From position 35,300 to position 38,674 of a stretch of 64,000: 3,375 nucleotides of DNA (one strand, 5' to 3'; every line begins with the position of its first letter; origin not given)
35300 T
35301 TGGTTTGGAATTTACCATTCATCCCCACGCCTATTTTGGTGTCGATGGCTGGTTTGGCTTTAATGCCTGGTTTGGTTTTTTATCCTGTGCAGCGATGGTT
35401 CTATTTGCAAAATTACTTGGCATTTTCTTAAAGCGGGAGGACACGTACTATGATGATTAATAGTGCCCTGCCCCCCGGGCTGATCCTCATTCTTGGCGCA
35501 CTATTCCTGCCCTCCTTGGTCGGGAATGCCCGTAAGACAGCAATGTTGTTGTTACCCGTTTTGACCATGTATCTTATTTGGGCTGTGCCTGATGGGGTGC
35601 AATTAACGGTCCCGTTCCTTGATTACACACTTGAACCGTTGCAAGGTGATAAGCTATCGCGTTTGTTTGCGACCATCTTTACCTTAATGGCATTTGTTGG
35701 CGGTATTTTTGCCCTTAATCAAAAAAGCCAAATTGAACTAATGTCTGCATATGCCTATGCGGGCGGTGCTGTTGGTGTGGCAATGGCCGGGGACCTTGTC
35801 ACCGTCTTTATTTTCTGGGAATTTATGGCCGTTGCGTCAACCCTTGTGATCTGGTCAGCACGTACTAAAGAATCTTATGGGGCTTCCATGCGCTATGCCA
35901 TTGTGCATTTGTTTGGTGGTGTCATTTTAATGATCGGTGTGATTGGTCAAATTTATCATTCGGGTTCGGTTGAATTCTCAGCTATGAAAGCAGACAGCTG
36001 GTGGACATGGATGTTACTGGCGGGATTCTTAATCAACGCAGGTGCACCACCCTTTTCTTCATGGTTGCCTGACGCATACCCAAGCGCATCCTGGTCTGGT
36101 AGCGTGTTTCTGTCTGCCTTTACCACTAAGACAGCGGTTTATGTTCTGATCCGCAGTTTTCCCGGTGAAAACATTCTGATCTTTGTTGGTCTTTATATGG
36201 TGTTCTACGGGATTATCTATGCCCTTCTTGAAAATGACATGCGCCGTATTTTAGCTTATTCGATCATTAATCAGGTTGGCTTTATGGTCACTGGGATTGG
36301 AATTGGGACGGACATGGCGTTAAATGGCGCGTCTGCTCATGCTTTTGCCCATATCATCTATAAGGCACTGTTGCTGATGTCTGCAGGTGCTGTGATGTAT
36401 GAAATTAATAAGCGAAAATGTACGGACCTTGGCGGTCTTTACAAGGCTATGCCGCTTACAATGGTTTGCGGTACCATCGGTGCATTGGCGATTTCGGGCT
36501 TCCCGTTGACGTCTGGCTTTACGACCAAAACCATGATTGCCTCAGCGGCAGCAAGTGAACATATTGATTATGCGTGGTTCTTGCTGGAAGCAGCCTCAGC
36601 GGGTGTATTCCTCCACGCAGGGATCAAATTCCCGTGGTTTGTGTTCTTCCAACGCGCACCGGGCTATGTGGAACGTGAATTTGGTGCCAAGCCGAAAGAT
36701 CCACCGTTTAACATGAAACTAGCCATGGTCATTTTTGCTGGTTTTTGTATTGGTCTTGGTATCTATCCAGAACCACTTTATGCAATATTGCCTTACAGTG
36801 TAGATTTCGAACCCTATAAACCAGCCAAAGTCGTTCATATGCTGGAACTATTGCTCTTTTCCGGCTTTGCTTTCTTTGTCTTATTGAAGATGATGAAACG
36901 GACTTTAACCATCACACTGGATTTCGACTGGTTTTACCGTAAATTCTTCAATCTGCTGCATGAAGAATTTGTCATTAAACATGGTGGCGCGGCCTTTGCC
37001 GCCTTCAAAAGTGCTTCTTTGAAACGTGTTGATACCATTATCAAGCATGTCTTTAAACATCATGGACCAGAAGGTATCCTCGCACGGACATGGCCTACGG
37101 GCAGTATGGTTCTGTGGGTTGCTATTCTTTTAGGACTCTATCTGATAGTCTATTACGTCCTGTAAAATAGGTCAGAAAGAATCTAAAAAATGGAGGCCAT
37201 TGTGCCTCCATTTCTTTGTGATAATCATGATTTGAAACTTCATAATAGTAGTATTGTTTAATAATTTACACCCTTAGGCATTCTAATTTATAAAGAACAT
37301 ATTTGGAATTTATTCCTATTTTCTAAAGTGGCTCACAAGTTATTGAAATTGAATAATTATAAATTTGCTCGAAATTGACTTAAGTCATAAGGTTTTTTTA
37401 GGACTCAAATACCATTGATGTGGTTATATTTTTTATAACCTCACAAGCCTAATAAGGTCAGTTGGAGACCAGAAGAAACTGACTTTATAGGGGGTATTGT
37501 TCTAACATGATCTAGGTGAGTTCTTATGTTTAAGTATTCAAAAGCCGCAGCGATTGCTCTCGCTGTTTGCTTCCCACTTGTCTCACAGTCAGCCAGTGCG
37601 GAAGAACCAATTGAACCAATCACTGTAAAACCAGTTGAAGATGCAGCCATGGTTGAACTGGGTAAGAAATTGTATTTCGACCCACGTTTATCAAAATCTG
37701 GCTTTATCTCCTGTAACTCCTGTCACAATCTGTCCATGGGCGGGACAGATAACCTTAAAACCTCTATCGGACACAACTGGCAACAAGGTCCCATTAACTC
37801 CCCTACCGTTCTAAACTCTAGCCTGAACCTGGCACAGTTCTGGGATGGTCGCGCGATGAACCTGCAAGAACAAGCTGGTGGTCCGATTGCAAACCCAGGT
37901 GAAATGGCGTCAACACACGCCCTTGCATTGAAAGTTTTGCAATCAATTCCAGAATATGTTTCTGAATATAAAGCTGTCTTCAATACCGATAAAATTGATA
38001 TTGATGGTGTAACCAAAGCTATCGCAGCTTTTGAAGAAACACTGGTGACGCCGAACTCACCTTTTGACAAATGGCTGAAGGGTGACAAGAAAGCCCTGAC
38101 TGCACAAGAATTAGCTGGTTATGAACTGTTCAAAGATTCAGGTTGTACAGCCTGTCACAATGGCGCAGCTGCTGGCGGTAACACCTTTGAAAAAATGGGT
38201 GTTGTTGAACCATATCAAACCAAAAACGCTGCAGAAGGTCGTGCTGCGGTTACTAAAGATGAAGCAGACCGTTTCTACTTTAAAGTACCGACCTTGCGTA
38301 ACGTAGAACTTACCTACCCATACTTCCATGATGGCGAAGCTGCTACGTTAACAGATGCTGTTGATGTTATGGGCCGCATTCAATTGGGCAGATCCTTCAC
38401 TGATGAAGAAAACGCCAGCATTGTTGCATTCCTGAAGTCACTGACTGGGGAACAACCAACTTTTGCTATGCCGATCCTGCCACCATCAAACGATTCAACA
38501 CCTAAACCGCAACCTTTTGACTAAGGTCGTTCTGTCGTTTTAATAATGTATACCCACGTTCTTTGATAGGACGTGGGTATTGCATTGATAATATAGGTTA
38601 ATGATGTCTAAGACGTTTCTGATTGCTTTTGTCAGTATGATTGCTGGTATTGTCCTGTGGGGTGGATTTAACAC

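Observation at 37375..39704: Cytochrome c peroxidase paired with an orphan TorC-like pentaheme quinol dehydrogenase: candidate quinol-to-H2O2 respiratory module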

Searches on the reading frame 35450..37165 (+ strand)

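Call 3: search_protein_families(library=pfam, proteins=[window:35450-37165:+])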
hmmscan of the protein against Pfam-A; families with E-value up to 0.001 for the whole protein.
window:35450-37165:+ (571 aa): 1 family
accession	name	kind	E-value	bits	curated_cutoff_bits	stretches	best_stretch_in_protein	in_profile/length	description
PF00361.26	Proton_antipo_M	-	5.6e-47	160.8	21.5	1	113-378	1-286/294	NADH:quinone oxidoreductase/Mrp antiporter, TM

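Call 4: search_protein_families(library=ncbifam, proteins=[window:35450-37165:+])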
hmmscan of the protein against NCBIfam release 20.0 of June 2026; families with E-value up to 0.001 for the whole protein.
window:35450-37165:+ (571 aa): 71 families (the best 25 are shown)
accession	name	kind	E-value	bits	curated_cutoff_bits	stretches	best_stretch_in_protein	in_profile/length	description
NF009310.0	PRK12668.1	equivalog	1.5e-202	674.5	564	1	2-570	2-583/584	Na(+)/H(+) antiporter subunit D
NF009307.0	PRK12664.1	equivalog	3.8e-76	257.1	417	1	65-508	35-466/527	putative monovalent cation/H+ antiporter subunit D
NF006419.0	PRK08668.1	equivalog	2.4e-53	181.8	617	1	34-446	35-473/613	NADH dehydrogenase subunit M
NF005086.0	PRK06521.1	equivalog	2.7e-45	155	667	1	49-447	61-499/669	hydrogenase 4 subunit B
NF004920.0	PRK06277.1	equivalog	2.8e-45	155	578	1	68-441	72-462/478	energy conserving hydrogenase EhbF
NF006240.0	PRK08376.1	subfamily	9.6e-43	146.8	662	1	67-442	89-494/521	putative monovalent cation/H+ antiporter subunit D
NF009288.0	PRK12648.1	equivalog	1e-41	143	1104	1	67-445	75-476/954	monovalent cation/H+ antiporter subunit A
NF006241.0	PRK08377.1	equivalog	7.4e-40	137.4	645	1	68-447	78-470/494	NADH dehydrogenase subunit N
NF006418.0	PRK08667.1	equivalog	1.6e-39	135.9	794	1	33-480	43-521/644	hydrogenase membrane subunit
NF009306.0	PRK12663.1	equivalog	4.2e-39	134.7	542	1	64-446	73-473/498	Na+/H+ antiporter subunit D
NF009290.0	PRK12650.1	equivalog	1.1e-38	132.8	980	1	91-382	111-416/966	DUF4040 family protein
TIGR01972.1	NDH_I_M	subfamily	1e-37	130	263.8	1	67-451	77-479/486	NADH-quinone oxidoreductase subunit M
NF005139.0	PRK06588.1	equivalog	2.2e-36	125.7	485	1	70-327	25-284/508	putative monovalent cation/H+ antiporter subunit D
NF009305.0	PRK12662.1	equivalog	3.7e-36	124.9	700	1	44-446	64-482/492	putative monovalent cation/H+ antiporter subunit D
NF009287.0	PRK12647.1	equivalog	7.4e-36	124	937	1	67-451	75-478/773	putative monovalent cation/H+ antiporter subunit A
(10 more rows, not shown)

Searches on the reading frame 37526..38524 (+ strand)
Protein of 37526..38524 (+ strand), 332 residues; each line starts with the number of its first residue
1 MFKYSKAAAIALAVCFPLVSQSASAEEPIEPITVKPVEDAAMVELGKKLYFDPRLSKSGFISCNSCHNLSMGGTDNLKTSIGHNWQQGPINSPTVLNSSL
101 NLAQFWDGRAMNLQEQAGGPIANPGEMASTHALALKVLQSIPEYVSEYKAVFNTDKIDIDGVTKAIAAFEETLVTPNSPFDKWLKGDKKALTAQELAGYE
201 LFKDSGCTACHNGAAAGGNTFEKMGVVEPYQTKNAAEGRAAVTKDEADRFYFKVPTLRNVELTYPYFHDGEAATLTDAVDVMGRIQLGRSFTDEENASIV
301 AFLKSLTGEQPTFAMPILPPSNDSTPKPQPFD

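Call 3: search_protein_families(library=pfam, proteins=[window:37526-38524:+])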
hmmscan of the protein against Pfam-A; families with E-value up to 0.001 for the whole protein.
window:37526-38524:+ (332 aa): 3 families
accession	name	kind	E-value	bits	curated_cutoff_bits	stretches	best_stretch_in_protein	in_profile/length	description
PF03150.19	CCP_MauG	-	7.2e-61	205.6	25.6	1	41-189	2-149/149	Di-haem cytochrome c peroxidase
PF00034.26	Cytochrom_C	-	2e-08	35.9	21.3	1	197-306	3-89/90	Cytochrome c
PF13442.11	Cytochrome_CBB3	-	0.00061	20.5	27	0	196-234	4-25/68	Cytochrome C oxidase, cbb3-type, subunit III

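Call 4: search_protein_families(library=ncbifam, proteins=[window:37526-38524:+])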
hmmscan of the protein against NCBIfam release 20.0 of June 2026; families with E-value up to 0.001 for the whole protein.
window:37526-38524:+ (332 aa): 6 families
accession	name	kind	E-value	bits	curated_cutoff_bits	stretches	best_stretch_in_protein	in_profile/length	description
TIGR03791.1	TTQ_mauG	equivalog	9.1e-51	172.8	443.85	1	43-319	6-291/291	tryptophan tryptophylquinone biosynthesis enzyme MauG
TIGR04039.1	MXAN_0977_Heme2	hypoth_equivalog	5.8e-45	153.8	362.85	1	41-282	10-275/336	MbnH family di-heme enzyme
TIGR03981.2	SAM_quin_mod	hypoth_equivalog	3.7e-30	105.1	340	2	150-280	220-356/411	His-Xaa-Ser system-associated MauG-like protein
NF052341.1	hydrazine_gamma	equivalog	2e-06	27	625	0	252-282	281-311/339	hydrazine synthase subunit gamma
NF050122.1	bc1_QcrC_actin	exception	0.00018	20.9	200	0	188-219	128-159/253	cytochrome bc1 complex diheme cytochrome c subunit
TIGR04484.1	thiosulf_SoxA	equivalog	0.00029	20.2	110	0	22-72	88-135/212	sulfur oxidation c-type cytochrome SoxA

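Call 48: search_solved_structures(query=window:37526-38524:+, show_alignments=2, max_evalue=1e-20)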
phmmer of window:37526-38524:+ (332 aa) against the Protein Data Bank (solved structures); distinct sequences matched with E-value up to 1e-20: 27.
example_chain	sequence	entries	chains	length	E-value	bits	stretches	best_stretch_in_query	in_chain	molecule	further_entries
1iqc_A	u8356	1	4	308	1.1e-144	484.9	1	25-332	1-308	di-heme peroxidase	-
3o5c_A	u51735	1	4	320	1.8e-130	438.2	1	26-331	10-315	Cytochrome c551 peroxidase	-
3hq7_A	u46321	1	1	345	4.7e-96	325.1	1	39-329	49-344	Cytochrome c551 peroxidase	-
3hq8_A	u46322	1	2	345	9.3e-96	324.1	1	39-329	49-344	Cytochrome c551 peroxidase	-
3hq9_A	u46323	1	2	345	1.3e-95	323.7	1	39-329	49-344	Cytochrome c551 peroxidase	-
1eb7_A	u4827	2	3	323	8.9e-95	320.9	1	30-328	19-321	CYTOCHROME C551 PEROXIDASE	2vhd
3hq6_A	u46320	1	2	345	1.6e-94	320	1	39-329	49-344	Cytochrome c551 peroxidase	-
1nml_A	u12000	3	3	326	7.4e-90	304.7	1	39-329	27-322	di-haem cytochrome c peroxidase | Cytochrome c peroxidase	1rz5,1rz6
4aal_A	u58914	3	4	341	1.2e-89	304.1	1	30-328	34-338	CYTOCHROME C551 PEROXIDASE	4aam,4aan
4aao_A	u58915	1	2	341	3e-88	299.5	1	30-328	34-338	CYTOCHROME C551 PEROXIDASE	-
2c1u_A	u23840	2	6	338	5e-87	295.4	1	40-330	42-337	DI-HAEM CYTOCHROME C PEROXIDASE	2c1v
1zzh_A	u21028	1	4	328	1.8e-85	290.3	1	42-330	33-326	cytochrome c peroxidase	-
9qdt_A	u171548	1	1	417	5.3e-81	275.6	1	25-310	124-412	Probable cytochrome c peroxidase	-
6fu3_A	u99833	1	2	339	1.5e-79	270.9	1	34-328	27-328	Protein CcpR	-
6qkn_A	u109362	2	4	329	1.7e-79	270.7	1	34-327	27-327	Cytochrome-c peroxidase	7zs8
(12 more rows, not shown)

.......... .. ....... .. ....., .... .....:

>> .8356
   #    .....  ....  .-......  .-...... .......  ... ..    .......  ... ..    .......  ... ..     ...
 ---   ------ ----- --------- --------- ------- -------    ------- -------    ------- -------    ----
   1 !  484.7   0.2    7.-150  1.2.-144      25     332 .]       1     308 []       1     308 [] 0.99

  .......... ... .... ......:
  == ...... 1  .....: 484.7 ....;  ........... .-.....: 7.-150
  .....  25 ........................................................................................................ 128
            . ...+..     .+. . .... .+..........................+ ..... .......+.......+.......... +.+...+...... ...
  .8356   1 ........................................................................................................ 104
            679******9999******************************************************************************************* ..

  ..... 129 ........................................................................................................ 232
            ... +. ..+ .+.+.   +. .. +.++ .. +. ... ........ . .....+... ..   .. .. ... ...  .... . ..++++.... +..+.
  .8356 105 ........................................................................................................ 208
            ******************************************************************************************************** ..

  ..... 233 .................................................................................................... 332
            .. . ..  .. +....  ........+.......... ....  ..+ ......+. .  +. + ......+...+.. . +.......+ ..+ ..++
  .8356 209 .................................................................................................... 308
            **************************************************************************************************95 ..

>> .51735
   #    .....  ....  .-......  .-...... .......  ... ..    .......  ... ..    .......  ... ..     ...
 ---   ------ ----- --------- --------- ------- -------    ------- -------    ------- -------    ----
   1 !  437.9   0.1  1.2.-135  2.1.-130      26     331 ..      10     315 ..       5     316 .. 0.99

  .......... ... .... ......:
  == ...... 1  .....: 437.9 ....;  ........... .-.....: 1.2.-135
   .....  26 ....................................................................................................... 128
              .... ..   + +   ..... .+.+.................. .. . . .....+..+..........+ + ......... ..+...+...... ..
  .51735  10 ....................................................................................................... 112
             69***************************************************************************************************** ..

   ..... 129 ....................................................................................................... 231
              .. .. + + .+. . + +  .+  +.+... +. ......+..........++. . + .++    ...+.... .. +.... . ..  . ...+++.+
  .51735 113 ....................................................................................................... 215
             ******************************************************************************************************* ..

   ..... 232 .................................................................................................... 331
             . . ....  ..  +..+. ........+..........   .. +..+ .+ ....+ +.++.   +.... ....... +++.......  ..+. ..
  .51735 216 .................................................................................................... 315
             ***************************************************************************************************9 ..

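Call 68: find_homologous_proteins(query=window:37526-38524:+, max_evalue=1e-60)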
Query window:37526-38524:+ (332 aa): 7978 proteins with E <= 1e-60 among 8000 candidates; the best 120 are listed.
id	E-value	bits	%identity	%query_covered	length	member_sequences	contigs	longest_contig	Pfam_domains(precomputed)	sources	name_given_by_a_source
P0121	9.2e-222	753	100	100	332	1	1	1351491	PF03150.20,PF00034.27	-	-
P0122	2.3e-182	624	86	94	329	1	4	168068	PF03150.20,PF00034.27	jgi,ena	-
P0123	1.0e-181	621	83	97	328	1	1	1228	PF03150.20,PF00034.27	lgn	-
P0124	5.3e-181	619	83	98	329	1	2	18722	PF03150.20,PF00034.27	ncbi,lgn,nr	ncbi:MAG: cytochrome-c peroxidase [Magnetospirillum sp.]|nr:cytochrome-c peroxidase [Magnetospirillu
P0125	3.2e-178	610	84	94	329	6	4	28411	PF03150.20,PF00034.27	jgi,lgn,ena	-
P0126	4.3e-178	610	84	93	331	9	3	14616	PF03150.20,PF00034.27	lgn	-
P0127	1.2e-176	605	81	98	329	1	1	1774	PF03150.20,PF00034.27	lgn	-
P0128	1.6e-176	604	84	92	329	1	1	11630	PF03150.20,PF00034.27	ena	-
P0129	1.8e-176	604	84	92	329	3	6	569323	PF03150.20,PF00034.27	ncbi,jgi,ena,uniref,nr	ncbi:cytochrome-c peroxidase [Magnetospirillum sp. 64-120]|uniref:cytochrome-c peroxidase n=1 Tax=Ma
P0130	1.9e-176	604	83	94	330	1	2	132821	PF03150.20,PF00034.27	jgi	jgi:cytochrome c peroxidase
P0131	3.1e-176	603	80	98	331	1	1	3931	PF03150.20,PF00034.27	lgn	-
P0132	4.8e-176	603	84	92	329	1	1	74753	PF03150.20,PF00034.27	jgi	-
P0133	9.9e-176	602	83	92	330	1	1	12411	PF03150.20,PF00034.27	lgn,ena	-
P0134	4.3e-175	600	84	93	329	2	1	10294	PF03150.20,PF00034.27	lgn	-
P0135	4.7e-175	600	79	98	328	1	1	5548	PF03150.20,PF00034.27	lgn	-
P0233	4.9e-167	573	79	92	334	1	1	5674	PF03150.20,PF00034.27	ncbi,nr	ncbi:MAG TPA: cytochrome-c peroxidase [Gallionella sp.]|nr:cytochrome-c peroxidase [Gallionella sp.]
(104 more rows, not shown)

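Call 69: find_encoding_contigs(protein=P0233, flank=4000, max_places=1)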
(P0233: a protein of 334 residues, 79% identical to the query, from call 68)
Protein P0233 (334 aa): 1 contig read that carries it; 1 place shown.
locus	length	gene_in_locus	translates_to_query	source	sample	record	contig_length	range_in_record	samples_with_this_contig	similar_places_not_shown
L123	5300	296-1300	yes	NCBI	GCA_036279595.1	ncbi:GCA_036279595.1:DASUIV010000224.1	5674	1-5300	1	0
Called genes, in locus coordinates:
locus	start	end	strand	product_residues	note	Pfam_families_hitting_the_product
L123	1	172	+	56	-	PF03976:PPK2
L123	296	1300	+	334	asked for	PF00034:Cytochrom_C (faint), PF03150:CCP_MauG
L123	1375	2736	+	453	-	PF14580:LRR_9 (faint), PF23211:LRR_LRWD1 (faint), PF00560:LRR_1 (faint), PF13855:LRR_8 (weak), PF23598:LRR_14 (weak), PF13855:LRR_8 (weak), PF00069:Pkinase, PF07714:PK_Tyr_Ser-Thr, +1 more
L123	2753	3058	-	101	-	PF10052:DUF2288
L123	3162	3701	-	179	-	PF00132:Hexapep (weak), PF25087:GMPPB_C (faint), PF25084:LbH_EIF2B (weak), PF00132:Hexapep (weak)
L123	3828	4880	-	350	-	PF03193:RsgA_GTPase, PF00005:ABC_tran (weak), PF01926:MMR_HSR1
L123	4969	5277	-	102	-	PF13560:HTH_31 (weak), PF01381:HTH_3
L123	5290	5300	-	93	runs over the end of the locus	PF05015:HigB-like_toxin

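Call 70: find_encoding_contigs(protein=P0122, flank=5000, max_places=1)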
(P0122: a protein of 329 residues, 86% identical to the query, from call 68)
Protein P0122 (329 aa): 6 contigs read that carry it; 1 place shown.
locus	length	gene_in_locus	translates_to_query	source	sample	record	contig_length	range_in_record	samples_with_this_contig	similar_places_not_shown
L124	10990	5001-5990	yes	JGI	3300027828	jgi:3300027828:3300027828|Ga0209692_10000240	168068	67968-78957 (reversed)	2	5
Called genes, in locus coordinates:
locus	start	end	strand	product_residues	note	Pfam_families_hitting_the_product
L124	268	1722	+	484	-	PF13675:PilJ, PF00512:HisKA, PF02518:HATPase_c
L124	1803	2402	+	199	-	PF01323:DSBA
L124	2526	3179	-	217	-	PF00072:Response_reg, PF00196:GerE, PF08281:Sigma70_r4_2 (weak)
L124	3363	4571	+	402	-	PF00155:Aminotran_1_2, PF01041:DegT_DnrJ_EryC1 (weak)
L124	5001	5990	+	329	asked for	PF00034:Cytochrom_C (faint), PF03150:CCP_MauG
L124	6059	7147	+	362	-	PF03264:Cytochrom_NNT, PF22678:Cytochrom_c_NrfB-like (faint), PF22113:Mtrc-MtrF_II-IV_dom (weak)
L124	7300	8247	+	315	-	PF00126:HTH_1, PF03466:LysR_substrate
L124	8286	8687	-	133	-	PF01814:Hemerythrin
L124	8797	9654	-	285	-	PF09015:NgoMIV_restric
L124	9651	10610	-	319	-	PF00145:DNA_methylase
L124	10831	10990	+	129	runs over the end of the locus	PF03592:Terminase_2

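Call 83: search_protein_families(library=ncbifam, proteins=[L124:7300-8247:+, L124:8286-8687:-], max_evalue=0.00001)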
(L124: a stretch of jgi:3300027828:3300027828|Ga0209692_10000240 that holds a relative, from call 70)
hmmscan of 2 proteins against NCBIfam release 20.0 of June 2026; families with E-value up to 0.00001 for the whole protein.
L124:7300-8247:+ (315 aa): 48 families (the best 25 are shown)
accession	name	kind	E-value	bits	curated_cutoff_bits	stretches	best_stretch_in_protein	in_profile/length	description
NF008361.0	PRK11151.1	equivalog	2.8e-67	227.1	329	1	1-306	1-291/305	DNA-binding transcriptional regulator OxyR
NF050018.1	StrsTransRegOxyRFcella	equivalog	3.5e-48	164.6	500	1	3-250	3-243/289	oxidative stress transcriptional regulator OxyR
NF047520.1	trans_act_CidR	equivalog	2.6e-38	131.9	415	1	1-254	1-248/292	cidABC operon transcriptional activator CidR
NF008416.0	PRK11242.1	equivalog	6.5e-36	124.2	277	1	1-290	1-273/300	transcriptional regulator CynR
NF040786.1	LysR_Sec_metab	equivalog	2.1e-34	118.9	250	1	1-305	1-295/298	selenium metabolism-associated LysR family transcriptional regulator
NF053705.1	TransRegGltCGpos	equivalog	1.8e-33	116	350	1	1-253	1-248/300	glutamate biosynthesis transcriptional regulator GltC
TIGR03339.1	phn_lysR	subfamily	9.8e-30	103.8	341.1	1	5-252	1-239/279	aminoethylphosphonate catabolism associated LysR family transcriptional regulator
NF007385.0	PRK09906.1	equivalog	2.6e-29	102.3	356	1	1-257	1-251/296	DNA-binding transcriptional regulator HcaR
NF045775.1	acetoin_reg_AlsR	exception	6.8e-29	101.3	430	1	1-254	1-250/290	acetoin biosynthesis transcriptional regulator AlsR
TIGR02424.1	TF_pcaQ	equivalog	3.3e-26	91.9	303.8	1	2-204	4-208/300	pca operon transcription factor PcaQ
NF007439.0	PRK09986.1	equivalog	1.2e-25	90.5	290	1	2-248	8-251/296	LysR family transcriptional regulator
NF045990.1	TransRegCbbRRhodb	equivalog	1e-24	87.2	450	1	3-252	8-253/304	LysR family regulator CbbR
NF047711.1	PutUtilRegPtrR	equivalog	7.7e-23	81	400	1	1-255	1-243/283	putrescine utilization regulator PtrR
NF008722.0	PRK11716.1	equivalog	8.3e-22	77.5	246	1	1-252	1-247/293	HTH-type transcriptional activator IlvY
NF008410.0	PRK11233.1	equivalog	9.7e-22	77.5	309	1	1-261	1-252/305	nitrogen assimilation transcriptional regulator NAC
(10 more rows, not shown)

L124:8286-8687:- (133 aa): 5 families
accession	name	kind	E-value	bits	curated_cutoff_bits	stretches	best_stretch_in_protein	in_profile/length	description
TIGR02481.1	hemeryth_dom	domain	1.2e-32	112.6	51.75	1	3-125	1-124/126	hemerythrin domain-containing protein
NF033749.1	bact_hemeryth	subfamily_domain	3.5e-32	111.3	84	1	1-127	1-128/129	bacteriohemerythrin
NF002007.0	PRK00808.1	equivalog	1.9e-22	80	109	1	2-128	4-128/156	bacteriohemerythrin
TIGR00058.1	Hemerythrin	subfamily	1.2e-14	54.8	131.85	1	3-124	6-112/115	hemerythrin family non-heme iron protein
NF002522.0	PRK01917.1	equivalog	4.8e-06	26.5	162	1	7-120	15-124/145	cation-binding hemerythrin HHE family protein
